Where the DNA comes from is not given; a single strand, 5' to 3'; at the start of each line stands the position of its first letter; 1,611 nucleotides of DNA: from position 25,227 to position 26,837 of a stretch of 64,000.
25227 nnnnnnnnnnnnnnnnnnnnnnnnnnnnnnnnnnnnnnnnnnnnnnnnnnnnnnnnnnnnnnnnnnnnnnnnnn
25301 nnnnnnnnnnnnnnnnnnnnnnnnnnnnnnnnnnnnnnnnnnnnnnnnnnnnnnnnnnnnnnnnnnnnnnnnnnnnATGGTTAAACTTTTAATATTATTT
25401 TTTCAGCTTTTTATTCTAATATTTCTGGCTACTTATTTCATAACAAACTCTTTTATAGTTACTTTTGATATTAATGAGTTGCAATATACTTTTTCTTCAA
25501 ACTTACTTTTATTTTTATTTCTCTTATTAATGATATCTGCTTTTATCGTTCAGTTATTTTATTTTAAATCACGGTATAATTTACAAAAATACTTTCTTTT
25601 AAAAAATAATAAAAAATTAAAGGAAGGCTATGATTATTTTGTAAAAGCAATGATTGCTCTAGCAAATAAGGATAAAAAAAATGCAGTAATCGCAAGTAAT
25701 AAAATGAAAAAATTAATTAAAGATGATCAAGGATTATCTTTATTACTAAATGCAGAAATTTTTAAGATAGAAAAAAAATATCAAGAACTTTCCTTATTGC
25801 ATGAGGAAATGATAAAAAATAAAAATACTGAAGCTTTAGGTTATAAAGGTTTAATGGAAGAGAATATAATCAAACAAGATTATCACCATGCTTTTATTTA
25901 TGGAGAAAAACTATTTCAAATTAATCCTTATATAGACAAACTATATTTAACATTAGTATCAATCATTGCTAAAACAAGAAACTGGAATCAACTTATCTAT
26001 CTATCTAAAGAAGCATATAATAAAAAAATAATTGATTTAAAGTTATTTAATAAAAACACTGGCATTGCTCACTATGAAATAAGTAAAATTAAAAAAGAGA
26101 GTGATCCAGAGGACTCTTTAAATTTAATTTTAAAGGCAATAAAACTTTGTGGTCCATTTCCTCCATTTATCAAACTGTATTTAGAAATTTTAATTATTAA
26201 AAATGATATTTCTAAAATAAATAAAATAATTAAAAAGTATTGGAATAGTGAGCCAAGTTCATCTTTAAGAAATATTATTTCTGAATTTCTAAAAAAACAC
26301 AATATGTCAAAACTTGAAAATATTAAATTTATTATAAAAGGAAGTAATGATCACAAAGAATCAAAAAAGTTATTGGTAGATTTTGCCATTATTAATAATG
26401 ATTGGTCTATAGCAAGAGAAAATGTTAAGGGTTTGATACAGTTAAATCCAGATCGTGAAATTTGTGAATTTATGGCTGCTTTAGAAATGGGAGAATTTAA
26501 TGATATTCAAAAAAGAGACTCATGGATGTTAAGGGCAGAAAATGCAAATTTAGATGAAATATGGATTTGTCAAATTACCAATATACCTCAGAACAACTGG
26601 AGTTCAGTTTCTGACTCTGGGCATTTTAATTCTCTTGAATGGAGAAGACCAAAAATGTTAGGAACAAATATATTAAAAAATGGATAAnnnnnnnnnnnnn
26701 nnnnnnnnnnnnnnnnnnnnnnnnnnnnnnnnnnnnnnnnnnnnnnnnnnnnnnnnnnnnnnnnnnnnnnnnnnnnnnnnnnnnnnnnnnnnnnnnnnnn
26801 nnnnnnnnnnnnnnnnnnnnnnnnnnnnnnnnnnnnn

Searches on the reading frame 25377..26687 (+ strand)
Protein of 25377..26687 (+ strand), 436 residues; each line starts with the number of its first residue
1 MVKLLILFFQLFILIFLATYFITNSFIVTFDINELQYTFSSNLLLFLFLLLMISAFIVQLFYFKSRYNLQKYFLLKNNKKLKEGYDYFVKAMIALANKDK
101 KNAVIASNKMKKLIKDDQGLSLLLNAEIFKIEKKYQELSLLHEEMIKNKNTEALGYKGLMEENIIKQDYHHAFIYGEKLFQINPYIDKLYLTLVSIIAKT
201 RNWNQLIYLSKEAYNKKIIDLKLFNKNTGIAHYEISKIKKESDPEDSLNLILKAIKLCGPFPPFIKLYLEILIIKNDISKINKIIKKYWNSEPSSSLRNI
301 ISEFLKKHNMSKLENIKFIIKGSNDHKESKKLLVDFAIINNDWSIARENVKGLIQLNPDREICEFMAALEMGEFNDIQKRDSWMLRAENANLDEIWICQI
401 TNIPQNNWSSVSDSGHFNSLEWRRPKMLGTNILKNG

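Call 3: search_protein_families(library=pfam, proteins=[window:25377-26687:+], max_evalue=0.1)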
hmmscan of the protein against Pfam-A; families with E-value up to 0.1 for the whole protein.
window:25377-26687:+ (436 aa): 2 families
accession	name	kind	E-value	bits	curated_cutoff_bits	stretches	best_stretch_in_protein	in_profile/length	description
PF07219.19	HemY_N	-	0.0022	18.5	31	1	30-127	5-101/107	HemY protein N-terminus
PF18839.6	LPD24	-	0.0027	18.5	27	0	223-247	9-34/73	Large polyvalent protein associated domain 24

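Call 49: search_protein_families(library=ncbifam, proteins=[window:25377-26687:+], max_evalue=0.01)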
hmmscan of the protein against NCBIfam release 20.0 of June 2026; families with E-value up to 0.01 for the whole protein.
window:25377-26687:+ (436 aa): 1 family
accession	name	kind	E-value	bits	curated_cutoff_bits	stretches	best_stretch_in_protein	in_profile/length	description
TIGR00540.1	TPR_hemY_coli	hypoth_equivalog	0.0008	18.3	142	1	4-371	3-365/385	heme biosynthesis-associated TPR protein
